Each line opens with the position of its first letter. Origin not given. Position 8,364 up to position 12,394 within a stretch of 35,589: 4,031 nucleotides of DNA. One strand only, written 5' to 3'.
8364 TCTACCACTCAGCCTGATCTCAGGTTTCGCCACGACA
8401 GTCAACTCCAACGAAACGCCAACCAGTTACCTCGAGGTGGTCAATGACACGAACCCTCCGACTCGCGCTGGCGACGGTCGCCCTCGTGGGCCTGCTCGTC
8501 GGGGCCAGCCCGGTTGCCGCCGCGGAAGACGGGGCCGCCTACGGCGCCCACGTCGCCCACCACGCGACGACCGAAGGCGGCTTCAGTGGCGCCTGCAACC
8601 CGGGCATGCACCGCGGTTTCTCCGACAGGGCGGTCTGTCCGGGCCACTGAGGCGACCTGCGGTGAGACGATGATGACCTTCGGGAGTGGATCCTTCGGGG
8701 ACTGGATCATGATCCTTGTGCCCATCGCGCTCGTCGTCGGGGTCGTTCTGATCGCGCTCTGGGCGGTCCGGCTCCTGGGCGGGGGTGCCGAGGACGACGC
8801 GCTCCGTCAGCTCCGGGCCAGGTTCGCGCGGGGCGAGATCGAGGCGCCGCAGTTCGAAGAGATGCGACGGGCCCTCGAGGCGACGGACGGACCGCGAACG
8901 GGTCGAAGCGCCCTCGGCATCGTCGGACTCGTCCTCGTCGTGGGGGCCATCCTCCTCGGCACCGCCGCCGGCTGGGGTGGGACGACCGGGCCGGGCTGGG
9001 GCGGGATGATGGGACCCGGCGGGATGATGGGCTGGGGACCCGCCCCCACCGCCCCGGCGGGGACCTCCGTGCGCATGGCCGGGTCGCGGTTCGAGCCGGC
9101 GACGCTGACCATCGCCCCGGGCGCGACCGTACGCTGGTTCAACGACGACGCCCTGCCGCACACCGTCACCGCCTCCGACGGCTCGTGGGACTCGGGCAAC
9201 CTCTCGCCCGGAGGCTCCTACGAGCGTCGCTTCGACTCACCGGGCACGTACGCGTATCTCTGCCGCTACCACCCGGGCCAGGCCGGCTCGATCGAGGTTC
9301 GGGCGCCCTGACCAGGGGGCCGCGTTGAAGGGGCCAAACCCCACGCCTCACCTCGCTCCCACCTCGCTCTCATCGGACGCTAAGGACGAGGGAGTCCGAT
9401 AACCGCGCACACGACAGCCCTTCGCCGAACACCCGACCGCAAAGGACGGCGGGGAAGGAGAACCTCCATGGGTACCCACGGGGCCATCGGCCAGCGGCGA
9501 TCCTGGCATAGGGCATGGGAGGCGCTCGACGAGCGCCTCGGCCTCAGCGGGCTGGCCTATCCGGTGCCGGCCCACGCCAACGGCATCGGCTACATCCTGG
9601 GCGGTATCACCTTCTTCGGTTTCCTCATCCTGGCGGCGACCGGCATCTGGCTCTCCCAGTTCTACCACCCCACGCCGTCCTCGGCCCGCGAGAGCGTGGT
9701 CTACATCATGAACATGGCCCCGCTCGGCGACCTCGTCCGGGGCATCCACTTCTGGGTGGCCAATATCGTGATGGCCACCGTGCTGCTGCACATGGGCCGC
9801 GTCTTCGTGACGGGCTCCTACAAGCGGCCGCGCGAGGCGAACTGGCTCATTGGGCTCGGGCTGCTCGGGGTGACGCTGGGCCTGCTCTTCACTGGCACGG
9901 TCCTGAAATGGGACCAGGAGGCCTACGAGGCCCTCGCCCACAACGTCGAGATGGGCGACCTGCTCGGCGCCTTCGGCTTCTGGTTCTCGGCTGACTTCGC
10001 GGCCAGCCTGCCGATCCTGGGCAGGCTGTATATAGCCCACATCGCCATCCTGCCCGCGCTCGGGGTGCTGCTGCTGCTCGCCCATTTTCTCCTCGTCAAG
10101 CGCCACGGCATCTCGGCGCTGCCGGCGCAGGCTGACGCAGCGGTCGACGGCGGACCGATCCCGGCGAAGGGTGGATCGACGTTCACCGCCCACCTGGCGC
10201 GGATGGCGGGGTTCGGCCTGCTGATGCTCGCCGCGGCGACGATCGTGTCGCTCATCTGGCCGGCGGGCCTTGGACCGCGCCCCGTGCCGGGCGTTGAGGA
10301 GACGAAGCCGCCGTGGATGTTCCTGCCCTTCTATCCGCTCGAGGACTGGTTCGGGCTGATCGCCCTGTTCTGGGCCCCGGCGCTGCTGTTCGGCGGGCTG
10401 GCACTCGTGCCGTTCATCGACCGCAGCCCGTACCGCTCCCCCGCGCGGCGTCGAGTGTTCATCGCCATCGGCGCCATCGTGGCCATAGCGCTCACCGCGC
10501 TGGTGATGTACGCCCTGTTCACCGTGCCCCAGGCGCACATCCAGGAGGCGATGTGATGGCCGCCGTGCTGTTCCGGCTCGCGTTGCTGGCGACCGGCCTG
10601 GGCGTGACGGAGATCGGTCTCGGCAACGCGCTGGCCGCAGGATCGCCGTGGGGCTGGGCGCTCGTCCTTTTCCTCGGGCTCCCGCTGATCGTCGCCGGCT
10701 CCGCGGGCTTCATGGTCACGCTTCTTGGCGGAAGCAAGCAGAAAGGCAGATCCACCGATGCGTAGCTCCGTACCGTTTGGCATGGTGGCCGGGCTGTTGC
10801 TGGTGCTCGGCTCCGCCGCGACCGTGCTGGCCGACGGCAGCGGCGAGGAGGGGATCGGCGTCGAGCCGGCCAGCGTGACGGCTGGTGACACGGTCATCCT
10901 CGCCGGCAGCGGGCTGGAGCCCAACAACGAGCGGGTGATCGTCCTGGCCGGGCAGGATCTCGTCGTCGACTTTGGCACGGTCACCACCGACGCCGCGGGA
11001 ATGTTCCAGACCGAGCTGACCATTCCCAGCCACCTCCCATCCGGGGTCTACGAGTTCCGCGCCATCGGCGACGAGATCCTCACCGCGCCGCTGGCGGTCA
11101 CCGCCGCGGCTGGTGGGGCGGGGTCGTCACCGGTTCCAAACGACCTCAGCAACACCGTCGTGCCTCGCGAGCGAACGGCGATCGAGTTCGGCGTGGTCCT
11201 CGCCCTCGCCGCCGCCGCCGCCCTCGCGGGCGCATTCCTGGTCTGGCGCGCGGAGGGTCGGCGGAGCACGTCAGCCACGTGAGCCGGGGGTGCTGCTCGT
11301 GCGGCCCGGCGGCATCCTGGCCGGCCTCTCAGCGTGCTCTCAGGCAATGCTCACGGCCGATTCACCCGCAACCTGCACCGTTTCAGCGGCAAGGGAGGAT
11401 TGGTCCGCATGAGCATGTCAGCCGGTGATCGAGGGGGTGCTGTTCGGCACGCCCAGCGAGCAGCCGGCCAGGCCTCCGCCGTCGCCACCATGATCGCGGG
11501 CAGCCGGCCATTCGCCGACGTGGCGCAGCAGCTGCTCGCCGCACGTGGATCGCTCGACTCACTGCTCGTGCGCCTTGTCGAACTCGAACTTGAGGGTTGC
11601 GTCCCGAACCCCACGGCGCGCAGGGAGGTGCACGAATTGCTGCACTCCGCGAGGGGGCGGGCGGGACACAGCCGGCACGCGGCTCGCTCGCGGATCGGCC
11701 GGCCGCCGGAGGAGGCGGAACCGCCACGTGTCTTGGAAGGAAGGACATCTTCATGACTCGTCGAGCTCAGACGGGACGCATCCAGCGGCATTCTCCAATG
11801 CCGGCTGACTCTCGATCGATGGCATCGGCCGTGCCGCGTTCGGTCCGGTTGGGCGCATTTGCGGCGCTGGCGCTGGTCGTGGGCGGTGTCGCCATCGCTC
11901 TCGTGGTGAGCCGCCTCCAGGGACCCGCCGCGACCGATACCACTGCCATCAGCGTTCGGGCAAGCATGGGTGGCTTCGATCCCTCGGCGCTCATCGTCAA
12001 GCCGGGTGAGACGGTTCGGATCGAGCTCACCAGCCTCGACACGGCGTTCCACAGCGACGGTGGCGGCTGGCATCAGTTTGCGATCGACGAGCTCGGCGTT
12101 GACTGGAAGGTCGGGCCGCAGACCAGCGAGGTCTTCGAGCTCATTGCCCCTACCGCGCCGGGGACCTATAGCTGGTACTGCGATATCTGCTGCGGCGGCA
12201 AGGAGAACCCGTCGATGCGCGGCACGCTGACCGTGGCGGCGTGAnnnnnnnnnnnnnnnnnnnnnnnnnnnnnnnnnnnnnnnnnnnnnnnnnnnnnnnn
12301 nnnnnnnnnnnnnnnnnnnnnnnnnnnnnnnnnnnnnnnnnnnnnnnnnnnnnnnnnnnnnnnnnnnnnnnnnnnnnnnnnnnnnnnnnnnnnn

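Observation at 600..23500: Exceptionally dense copper/redox island: seven cupredoxin-fold ORFs, two P1B ATPases, two CcdA-like and two Lgt-family genes in about 23 kb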

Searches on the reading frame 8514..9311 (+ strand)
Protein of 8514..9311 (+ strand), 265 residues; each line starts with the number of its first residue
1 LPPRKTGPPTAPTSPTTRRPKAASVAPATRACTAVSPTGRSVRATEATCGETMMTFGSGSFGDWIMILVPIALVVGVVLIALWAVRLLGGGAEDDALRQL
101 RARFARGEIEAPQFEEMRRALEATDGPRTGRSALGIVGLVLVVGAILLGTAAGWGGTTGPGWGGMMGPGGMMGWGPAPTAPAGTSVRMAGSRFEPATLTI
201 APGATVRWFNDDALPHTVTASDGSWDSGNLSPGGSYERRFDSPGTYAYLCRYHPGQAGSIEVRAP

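Call 7: search_protein_families(library=pfam, proteins=[window:8514-9311:+], max_evalue=0.01)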
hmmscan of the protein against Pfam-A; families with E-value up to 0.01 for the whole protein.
window:8514-9311:+ (265 aa): 3 families
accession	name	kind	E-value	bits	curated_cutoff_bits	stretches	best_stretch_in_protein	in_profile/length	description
PF00127.26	Copper-bind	-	7.6e-08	33.1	21.2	1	192-262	13-98/99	Copper binding proteins, plastocyanin/azurin family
PF13473.12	Cupredoxin_1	-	5.6e-06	26.8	27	1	185-259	24-101/104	Cupredoxin-like domain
PF09851.14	SHOCT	-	6e-05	23.1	27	1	95-121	1-27/28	Short C-terminal domain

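Call 12: search_protein_families(library=ncbifam, proteins=[window:8670-9311:+], max_evalue=1)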
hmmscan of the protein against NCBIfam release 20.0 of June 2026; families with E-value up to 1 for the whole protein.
window:8670-9311:+ (213 aa): 4 families
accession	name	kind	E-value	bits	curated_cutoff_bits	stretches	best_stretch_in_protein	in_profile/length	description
TIGR02656.1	cyanin_plasto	equivalog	6.4e-10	39.3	87.85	1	140-204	13-90/99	plastocyanin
TIGR02657.1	amicyanin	equivalog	2.6e-08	34.1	110.2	1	134-208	1-80/83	amicyanin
TIGR03102.1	halo_cynanin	subfamily_domain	1.7e-07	31.3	93.8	1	134-205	32-107/115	halocyanin domain-containing protein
TIGR02375.1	pseudoazurin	equivalog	0.27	11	109.85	1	141-201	12-75/116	pseudoazurin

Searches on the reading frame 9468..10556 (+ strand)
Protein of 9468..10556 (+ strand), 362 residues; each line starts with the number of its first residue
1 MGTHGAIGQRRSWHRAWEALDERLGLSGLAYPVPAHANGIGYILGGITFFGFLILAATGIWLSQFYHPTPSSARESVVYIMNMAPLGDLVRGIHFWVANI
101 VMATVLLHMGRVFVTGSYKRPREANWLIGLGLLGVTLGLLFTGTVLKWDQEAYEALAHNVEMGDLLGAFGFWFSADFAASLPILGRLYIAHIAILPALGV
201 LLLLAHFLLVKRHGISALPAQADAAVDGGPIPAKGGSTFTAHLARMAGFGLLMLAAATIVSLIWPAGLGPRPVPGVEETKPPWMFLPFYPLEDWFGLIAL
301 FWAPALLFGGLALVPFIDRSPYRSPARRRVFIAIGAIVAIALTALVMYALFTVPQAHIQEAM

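Call 7: search_protein_families(library=pfam, proteins=[window:9468-10556:+], max_evalue=0.01)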
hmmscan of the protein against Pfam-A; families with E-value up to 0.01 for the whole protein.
window:9468-10556:+ (362 aa): 5 families
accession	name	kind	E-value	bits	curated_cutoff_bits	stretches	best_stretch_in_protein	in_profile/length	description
PF13631.11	Cytochrom_B_N_2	-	3.2e-26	92.7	27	1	100-267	2-165/169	Cytochrome b(N-terminal)/b6/petB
PF00033.24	Cytochrome_B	-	3.9e-23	82.7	27.2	1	32-213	5-188/189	Cytochrome b/b6/petB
PF01292.26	Ni_hydr_CYTB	-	1.2e-05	25.6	30.1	1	10-116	68-166/179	Prokaryotic cytochrome b561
PF14358.11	DUF4405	-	0.00017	22.5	26.7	1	46-110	4-63/66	Domain of unknown function (DUF4405)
PF00032.22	Cytochrom_B_C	-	0.00025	21.7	20.7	1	278-349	10-82/102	Cytochrome b(C-terminal)/b6/petD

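Call 51: search_protein_families(library=ncbifam, proteins=[window:9468-10556:+], max_evalue=0.00001)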
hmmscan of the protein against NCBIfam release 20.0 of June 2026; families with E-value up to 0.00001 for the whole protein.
window:9468-10556:+ (362 aa): 4 families
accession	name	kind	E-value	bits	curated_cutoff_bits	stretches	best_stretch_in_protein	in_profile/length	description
NF040969.1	cytb_ExtP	equivalog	1.9e-48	165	290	1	39-216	22-203/205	selenite/tellurite reduction operon b-type cytochrome ExtP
NF002990.0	PRK03735.1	subfamily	7.1e-42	143.7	325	1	32-217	26-221/223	cytochrome b6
NF050120.1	bc1_QcrB_actin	exception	6.4e-26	91.3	500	1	41-267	25-273/458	cytochrome bc1 complex cytochrome b subunit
NF041076.1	cyt_b_SoxC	equivalog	7.8e-23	81.1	740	2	18-216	3-201/542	proton pump complex cytochrome B SoxC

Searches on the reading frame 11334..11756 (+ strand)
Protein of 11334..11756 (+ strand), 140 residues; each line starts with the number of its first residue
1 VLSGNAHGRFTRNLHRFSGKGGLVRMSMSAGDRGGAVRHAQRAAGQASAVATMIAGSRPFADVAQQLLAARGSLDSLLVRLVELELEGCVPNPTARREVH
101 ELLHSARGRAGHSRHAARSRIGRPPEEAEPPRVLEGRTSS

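Call 7: search_protein_families(library=pfam, proteins=[window:11334-11756:+], max_evalue=0.01)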
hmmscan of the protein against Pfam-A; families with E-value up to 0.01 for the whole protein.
window:11334-11756:+ (140 aa): 1 family
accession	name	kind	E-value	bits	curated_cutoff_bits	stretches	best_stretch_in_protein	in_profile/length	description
PF02583.22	Trns_repr_metal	-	2.5e-09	37.8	22.8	1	40-102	9-72/78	Metal-sensitive transcriptional repressor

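Call 51: search_protein_families(library=ncbifam, proteins=[window:11409-11756:+], max_evalue=0.00001)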
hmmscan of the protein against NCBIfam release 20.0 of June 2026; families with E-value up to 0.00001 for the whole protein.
window:11409-11756:+ (115 aa): 0 families

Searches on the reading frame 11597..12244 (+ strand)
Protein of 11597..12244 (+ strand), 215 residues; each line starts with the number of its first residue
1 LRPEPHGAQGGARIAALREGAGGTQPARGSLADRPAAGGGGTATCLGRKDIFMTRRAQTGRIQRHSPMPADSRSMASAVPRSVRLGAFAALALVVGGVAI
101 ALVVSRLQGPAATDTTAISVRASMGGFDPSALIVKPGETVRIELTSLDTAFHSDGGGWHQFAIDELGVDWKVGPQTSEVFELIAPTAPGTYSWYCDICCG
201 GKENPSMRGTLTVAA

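Call 7: search_protein_families(library=pfam, proteins=[window:11597-12244:+], max_evalue=0.01)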
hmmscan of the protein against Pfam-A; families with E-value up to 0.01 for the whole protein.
window:11597-12244:+ (215 aa): 1 family
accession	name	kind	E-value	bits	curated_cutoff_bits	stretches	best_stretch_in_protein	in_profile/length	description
PF13473.12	Cupredoxin_1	-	1.2e-10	41.7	27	1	102-213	7-104/104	Cupredoxin-like domain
